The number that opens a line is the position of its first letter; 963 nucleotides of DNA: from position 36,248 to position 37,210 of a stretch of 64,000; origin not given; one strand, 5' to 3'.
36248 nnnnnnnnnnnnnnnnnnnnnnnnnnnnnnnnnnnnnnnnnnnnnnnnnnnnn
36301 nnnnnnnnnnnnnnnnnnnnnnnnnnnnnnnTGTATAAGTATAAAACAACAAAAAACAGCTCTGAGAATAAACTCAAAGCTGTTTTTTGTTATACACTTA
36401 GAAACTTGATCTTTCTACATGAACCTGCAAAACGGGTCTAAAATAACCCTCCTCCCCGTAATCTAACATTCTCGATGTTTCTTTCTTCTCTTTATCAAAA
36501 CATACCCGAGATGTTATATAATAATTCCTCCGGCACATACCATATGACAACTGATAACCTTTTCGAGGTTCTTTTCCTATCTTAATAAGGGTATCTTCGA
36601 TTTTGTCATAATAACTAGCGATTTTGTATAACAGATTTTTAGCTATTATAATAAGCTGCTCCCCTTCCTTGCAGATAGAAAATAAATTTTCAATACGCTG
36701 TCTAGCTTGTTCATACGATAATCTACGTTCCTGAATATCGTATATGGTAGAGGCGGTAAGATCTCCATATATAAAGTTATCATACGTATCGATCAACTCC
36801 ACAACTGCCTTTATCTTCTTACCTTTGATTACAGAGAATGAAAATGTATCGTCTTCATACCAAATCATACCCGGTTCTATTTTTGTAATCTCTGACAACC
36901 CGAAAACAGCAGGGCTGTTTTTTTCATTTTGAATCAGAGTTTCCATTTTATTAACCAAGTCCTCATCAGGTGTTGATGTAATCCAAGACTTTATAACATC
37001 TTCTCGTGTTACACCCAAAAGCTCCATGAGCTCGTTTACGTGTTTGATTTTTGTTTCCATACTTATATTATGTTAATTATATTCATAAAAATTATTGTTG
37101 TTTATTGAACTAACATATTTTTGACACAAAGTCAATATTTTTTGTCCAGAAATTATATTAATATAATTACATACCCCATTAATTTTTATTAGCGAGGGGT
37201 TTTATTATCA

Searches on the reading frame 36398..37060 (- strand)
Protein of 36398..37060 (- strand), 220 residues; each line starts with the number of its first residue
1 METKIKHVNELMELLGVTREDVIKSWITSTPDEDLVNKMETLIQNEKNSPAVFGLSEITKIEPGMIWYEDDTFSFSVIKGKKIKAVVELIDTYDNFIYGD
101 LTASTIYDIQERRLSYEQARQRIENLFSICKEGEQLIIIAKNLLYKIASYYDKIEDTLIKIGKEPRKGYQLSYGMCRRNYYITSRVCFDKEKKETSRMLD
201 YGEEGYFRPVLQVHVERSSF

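Call 10: search_protein_families(library=pfam, proteins=[window:36398-37060:-], max_evalue=0.1)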
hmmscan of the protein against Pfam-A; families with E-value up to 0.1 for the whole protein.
window:36398-37060:- (220 aa): 0 families

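Call 12: search_protein_families(library=ncbifam, proteins=[window:36398-37060:-], max_evalue=1)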
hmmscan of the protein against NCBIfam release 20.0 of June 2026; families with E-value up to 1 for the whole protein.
window:36398-37060:- (220 aa): 0 families

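Call 14: find_encoding_contigs(protein=window:36398-37060:-, flank=10000, max_places=10)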
Protein window:36398-37060:- (220 aa): 23 contigs read that carry it; 3 places shown.
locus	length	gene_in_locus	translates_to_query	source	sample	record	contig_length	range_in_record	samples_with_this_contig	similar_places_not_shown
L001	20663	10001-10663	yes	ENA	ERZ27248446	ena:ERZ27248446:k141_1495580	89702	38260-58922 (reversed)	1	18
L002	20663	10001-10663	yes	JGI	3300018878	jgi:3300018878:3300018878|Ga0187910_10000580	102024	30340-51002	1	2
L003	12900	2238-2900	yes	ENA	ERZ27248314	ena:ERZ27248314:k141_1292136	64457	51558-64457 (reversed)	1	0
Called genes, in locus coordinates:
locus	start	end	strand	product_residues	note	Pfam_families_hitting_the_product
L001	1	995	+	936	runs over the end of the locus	PF00521:DNA_topoisoIV, PF03989:DNA_gyraseA_C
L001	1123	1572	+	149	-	PF02681:DUF212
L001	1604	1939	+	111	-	PF01187:MIF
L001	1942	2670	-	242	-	-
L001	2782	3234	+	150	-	PF09424:YqeY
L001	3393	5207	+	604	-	PF01807:Zn_ribbon_DnaG, PF08275:DNAG_N, PF01751:Toprim, PF13155:Toprim_2, PF13662:Toprim_4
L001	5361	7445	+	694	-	PF03979:Sigma70_r1_1, PF00140:Sigma70_r1_2, PF04546:Sigma70_ner, PF04542:Sigma70_r2, PF04539:Sigma70_r3, PF04545:Sigma70_r4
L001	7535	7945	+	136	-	-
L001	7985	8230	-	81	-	-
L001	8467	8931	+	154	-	PF05656:DUF805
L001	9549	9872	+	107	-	-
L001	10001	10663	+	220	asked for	-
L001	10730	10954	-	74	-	PF02033:RBFA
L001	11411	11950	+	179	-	PF13302:Acetyltransf_3, PF00583:Acetyltransf_1 (weak)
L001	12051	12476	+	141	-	-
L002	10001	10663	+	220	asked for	-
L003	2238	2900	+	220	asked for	-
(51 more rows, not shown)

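Call 47: search_protein_families(library=phrogs, proteins=[window:36398-37060:-], max_evalue=0.01)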
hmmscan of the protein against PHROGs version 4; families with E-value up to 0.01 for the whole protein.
window:36398-37060:- (220 aa): 0 families

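Call 50: find_homologous_proteins(query=window:36398-37060:-, max_evalue=0.001)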
Query window:36398-37060:- (220 aa): 42 proteins with E <= 0.001 among 138 candidates.
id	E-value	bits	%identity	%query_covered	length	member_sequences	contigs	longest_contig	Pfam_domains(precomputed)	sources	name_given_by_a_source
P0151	5.2e-141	485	100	100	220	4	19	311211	-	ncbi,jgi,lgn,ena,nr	ncbi:MAG: hypothetical protein E7019_04665 [Alphaproteobacteria bacterium]|nr:hypothetical protein [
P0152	1.7e-95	337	73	100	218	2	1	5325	-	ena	-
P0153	1.3e-91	324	77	95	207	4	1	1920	-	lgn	-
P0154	3.9e-83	296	68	100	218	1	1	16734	-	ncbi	-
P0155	1.7e-78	281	62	100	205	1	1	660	-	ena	-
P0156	3.1e-70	254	88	61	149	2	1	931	-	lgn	-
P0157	4.4e-63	231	55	100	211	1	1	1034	-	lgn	-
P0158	1.4e-23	102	47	54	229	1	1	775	-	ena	-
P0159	6.2e-23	100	38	77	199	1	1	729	-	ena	-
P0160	1.1e-21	96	39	75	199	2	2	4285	-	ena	-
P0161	1.4e-21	95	33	97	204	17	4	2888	-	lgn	-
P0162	1.4e-21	95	39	75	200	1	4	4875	-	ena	-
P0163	3.6e-21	94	34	83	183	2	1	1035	PF07603.18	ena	-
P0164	2.2e-20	91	42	76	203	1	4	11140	-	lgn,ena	-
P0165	1.4e-19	89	35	75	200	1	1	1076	-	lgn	-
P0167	2.9e-19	88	37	63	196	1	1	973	PF07603.18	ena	-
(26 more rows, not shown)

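Call 51: find_encoding_contigs(protein=P0154, flank=8000, max_places=2)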
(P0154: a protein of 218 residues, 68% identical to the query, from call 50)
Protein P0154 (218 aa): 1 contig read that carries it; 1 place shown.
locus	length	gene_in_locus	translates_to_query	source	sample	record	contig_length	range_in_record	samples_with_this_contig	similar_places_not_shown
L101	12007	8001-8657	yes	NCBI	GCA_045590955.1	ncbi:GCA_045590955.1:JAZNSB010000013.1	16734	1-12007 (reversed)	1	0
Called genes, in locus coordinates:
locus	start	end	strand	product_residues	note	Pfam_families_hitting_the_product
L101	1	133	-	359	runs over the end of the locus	PF00438:S-AdoMet_synt_N, PF02772:S-AdoMet_synt_M, PF02773:S-AdoMet_synt_C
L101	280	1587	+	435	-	-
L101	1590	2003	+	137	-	-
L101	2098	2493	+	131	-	-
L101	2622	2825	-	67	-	-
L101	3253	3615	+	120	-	PF00719:Pyrophosphatase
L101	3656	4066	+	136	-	PF01451:LMWPc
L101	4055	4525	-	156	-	-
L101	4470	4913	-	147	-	-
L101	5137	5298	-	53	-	-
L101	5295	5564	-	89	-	PF12637:TSCPD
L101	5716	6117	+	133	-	-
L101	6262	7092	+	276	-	PF00800:PDT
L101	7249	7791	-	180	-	PF13302:Acetyltransf_3, PF00583:Acetyltransf_1 (weak)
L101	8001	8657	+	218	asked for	-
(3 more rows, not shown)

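Call 52: find_encoding_contigs(protein=P0152, flank=6000, max_places=2)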
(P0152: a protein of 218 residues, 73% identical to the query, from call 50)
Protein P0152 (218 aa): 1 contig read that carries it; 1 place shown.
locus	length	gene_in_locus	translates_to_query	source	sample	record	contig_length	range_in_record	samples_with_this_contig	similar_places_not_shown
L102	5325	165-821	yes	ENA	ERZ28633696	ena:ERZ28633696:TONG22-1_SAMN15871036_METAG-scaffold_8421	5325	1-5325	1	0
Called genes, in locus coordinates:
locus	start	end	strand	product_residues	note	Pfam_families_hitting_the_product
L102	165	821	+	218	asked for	-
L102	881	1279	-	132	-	PF02033:RBFA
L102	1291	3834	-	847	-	PF08364:IF2_assoc (weak), PF04760:IF2_N, PF00009:GTP_EFTU, PF00071:Ras (weak), PF01926:MMR_HSR1, PF22042:EF-G_D2, PF11987:IF-2, PF03144:GTP_EFTU_D2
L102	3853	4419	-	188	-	PF04296:YlxR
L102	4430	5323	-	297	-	?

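Call 79: search_protein_families(library=pfam, alignment_id=A5, max_evalue=0.01)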
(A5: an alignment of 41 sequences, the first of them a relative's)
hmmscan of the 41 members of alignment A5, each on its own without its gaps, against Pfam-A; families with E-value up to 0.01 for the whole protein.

A. member 1, P0151 (220 aa): 0 families

B. families by the number of members that match (of 41 scanned): 3 families
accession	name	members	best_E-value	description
PF07603.17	Lcl_C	17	3.2e-07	Lcl C-terminal domain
PF12843.12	QSregVF_b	2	0.0042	Putative quorum-sensing-regulated virulence factor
PF10484.15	MRP-S23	1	0.0022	Mitochondrial ribosomal protein S23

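Call 80: search_protein_families(library=padloc, proteins=[window:36398-37060:-], max_evalue=0.01)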
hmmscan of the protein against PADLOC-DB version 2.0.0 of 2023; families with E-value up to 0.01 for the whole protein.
window:36398-37060:- (220 aa): 0 families

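Call 83: predict_structure(alignment_id=A5)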
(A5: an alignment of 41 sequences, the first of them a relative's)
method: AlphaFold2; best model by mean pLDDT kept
length: 220 residues; sequences in the alignment: 41
mean_pLDDT: 86.9   pTM: 0.76
mean pLDDT of the five models: 86.9, 86.0, 84.9, 84.7, 84.5
residues with pLDDT >= 90: 120; 70-90: 86; 50-70: 13; < 50: 1
segments of 3 or more residues with pLDDT < 50: none
pLDDT, mean of each block of 10 residues (from residue 1): 69 81 77 78 73 84 97 96 98 94 96 94 95 94 92 96 94 74 78 77 90 82
secondary structure, 60 per line:
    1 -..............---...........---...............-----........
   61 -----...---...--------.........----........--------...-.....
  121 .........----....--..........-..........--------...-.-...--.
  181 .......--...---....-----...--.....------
elements in order: H2-15 H19-29 H33-47 H55-60 E66-68 E72-74 E83-91 E96-100 E112-114 H116-129 E134-137 H141-149 H151-160 E169-171 E175-177 E180-187 E196-199 E205-207 E210-214

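Call 85: fold_search(model_id=the predicted structure, library=pdb)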
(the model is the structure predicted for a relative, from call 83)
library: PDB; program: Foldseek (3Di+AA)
matches with E <= 10: 351; with E <= 0.001: 0
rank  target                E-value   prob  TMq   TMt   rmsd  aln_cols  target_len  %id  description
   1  6xfq_B                1.1e-02  0.87  0.26  0.40  13.4       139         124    9  Structure of a novel antithrombotic agent Agkisacucetin in complex with the platelet glycoprotein Ib receptor (released 2021-06-23)
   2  4uww                  2.2e-02  0.82  0.27  0.41  11.6       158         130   11  Crystallographic Structure of the Intramineral Protein Struthicalcin from Struthio camelus Eggshell (released 2015-04-08)
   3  8q4e_A                3.1e-02  1.00  0.38  0.59   4.3       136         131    9  Structure of Legionella pneumophila Lcl C-terminal domain (released 2023-12-27)
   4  1kg0_C                1.3e-01  0.30  0.26  0.36  12.9       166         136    8  Structure of the Epstein-Barr Virus gp42 Protein Bound to the MHC class II Receptor HLA-DR1 (released 2002-03-27)
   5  1egg_A                2.1e-01  0.21  0.25  0.35  14.5       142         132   10  STRUCTURE OF A C-TYPE CARBOHYDRATE-RECOGNITION DOMAIN (CRD-4) FROM THE MACROPHAGE MANNOSE RECEPTOR (released 2000-08-30)
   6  4kzw_A                2.5e-01  0.47  0.29  0.42   5.9       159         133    8  Structure of the carbohydrate-recognition domain of the C-type lectin mincle (released 2013-08-28)
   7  6a7t_A                2.8e-01  0.57  0.30  0.43   5.2       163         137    8  Ca2+-independent C-type lectin SPL-1 from Saxidomus purpuratus (released 2019-03-20)
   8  8oks_B                3.0e-01  0.57  0.30  0.50   6.0       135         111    9  Crystal structure of Bdellovibrio bacteriovorus Bd2740 C-terminal domain (released 2023-10-25)
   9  1iod_B                3.5e-01  0.33  0.27  0.42   6.5       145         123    9  CRYSTAL STRUCTURE OF THE COMPLEX BETWEEN THE COAGULATION FACTOR X BINDING PROTEIN FROM SNAKE VENOM AND THE GLA DOMAIN  (released 2001-06-27)
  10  4kzw_B                5.3e-01  0.28  0.28  0.41   5.8       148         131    9  Structure of the carbohydrate-recognition domain of the C-type lectin mincle (released 2013-08-28)
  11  1egi_A                5.3e-01  0.20  0.25  0.36   6.9       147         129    7  STRUCTURE OF A C-TYPE CARBOHYDRATE-RECOGNITION DOMAIN (CRD-4) FROM THE MACROPHAGE MANNOSE RECEPTOR (released 2000-08-30)
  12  2r45_A                8.1e-01  0.09  0.14  0.06  20.1       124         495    9  Crystal structure of Escherichia coli Glycerol-3-phosphate Dehydrogenase in complex with 2-phospho-d-glyceric acid (released 2008-04-15)
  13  6b7j_B                8.1e-01  0.03  0.10  0.12  16.4       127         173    9  The crystal structure of 3-hydroxydecanoyl-(acyl carrier protein) dehydratase from Vibrio cholerae O1 biovar eltor str (released 2017-11-01)
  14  6pvf                  9.1e-01  0.13  0.12  0.07   8.1        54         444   11  Crystal structure of PhqK in complex with malbrancheamide B (released 2020-01-22)
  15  6b7j_A                1.1e+00  0.02  0.11  0.13  15.4       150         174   10  The crystal structure of 3-hydroxydecanoyl-(acyl carrier protein) dehydratase from Vibrio cholerae O1 biovar eltor str (released 2017-11-01)
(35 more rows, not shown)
